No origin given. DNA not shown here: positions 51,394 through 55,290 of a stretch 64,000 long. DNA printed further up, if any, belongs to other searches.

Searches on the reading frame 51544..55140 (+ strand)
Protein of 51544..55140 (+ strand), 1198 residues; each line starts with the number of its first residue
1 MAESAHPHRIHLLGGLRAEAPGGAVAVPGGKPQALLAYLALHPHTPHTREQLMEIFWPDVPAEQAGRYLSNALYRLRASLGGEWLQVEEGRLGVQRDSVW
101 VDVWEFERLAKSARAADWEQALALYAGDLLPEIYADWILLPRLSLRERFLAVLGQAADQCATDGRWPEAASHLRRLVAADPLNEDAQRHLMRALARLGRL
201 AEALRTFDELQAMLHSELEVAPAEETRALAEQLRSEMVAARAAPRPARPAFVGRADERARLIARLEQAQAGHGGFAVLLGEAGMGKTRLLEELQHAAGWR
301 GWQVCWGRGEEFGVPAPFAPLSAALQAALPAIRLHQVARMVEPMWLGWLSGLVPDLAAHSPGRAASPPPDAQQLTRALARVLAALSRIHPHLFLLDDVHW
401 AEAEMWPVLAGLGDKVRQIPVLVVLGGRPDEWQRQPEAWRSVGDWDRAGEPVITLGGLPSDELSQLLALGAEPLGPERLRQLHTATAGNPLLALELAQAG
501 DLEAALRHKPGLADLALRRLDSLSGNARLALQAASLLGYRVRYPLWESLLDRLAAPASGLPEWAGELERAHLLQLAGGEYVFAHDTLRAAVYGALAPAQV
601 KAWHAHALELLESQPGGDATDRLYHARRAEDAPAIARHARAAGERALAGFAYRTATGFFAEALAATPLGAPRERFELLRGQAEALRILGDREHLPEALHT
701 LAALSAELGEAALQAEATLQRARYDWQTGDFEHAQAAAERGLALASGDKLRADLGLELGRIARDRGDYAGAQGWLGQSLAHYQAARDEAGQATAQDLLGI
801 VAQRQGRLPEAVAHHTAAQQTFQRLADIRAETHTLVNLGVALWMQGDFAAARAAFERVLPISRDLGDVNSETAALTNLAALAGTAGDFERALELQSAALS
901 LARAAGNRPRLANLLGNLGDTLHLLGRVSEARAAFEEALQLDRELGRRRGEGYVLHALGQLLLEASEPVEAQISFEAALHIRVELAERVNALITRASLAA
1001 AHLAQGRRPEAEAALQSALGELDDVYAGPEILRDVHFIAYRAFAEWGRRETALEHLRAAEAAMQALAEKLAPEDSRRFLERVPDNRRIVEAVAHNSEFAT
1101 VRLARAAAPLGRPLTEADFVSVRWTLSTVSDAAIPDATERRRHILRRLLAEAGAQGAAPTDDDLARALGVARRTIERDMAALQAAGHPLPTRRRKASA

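Call 3: search_protein_families(library=pfam, proteins=[window:51544-55140:+], max_evalue=0.1)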
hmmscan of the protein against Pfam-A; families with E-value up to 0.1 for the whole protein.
window:51544-55140:+ (1198 aa): 24 families
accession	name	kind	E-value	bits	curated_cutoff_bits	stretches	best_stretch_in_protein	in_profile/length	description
PF13424.12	TPR_12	-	6.2e-28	97.3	30.1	4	873-944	4-77/77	Tetratricopeptide repeat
PF13191.12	AAA_16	-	7.9e-23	82.2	32.6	1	251-424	2-167/167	AAA ATPase domain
PF03704.23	BTAD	-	1.1e-22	81.4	22.1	1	101-234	1-146/146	Bacterial transcriptional activator domain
PF00515.34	TPR_1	-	2.7e-16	59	27.8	2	912-943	1-32/34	Tetratricopeptide repeat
PF07719.23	TPR_2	-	8.2e-16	57.2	27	2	913-943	2-32/34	Tetratricopeptide repeat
PF13374.12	TPR_10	-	3.2e-10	40.1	27.5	2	834-864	4-34/42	Tetratricopeptide repeat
PF13181.12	TPR_8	-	5e-09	36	25.7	1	913-944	2-33/34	Tetratricopeptide repeat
PF17874.7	TPR_MalT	-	8.1e-09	35.6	45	1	844-1066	13-228/336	MalT-like TPR region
PF13176.12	TPR_7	-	5.9e-08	32.6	27.9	0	915-948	2-35/36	Tetratricopeptide repeat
PF13401.12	AAA_22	-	1e-06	29.5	27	1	272-429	4-124/130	AAA domain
PF07900.17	DUF1670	-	3.2e-06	27.1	25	1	1110-1192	53-140/220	Protein of unknown function (DUF1670)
PF13432.12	TPR_16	-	4.8e-06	27.4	32.7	2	164-211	11-58/65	Tetratricopeptide repeat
PF14559.12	TPR_19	-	6.6e-06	26.8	25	1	163-212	4-53/68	Tetratricopeptide repeat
PF00486.34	Trans_reg_C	-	1.6e-05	25.3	26.2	1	33-82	11-59/77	Transcriptional regulatory protein, C terminal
PF08279.18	HTH_11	-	4.2e-05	23.8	25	1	1160-1194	17-51/55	HTH domain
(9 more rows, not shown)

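Call 68: search_protein_families(library=padloc, proteins=[window:51544-55140:+], max_evalue=0.01)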
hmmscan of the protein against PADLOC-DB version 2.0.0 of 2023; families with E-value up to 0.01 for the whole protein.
window:51544-55140:+ (1198 aa): 3 families
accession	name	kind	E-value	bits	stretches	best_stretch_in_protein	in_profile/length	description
PDLC01169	TPR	-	6.3e-13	46.7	1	792-904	109-220/252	TPR repeats containing protein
PDLC01457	WYL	-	4.6e-05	21.1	1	1162-1191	22-51/229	"CAS-I,CAS-II,CAS-III,CAS-IV,CAS-V,CAS-VI; associated_signaling"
PDLC05065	PDC-S68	-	0.01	11.6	0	189-295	538-642/1221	-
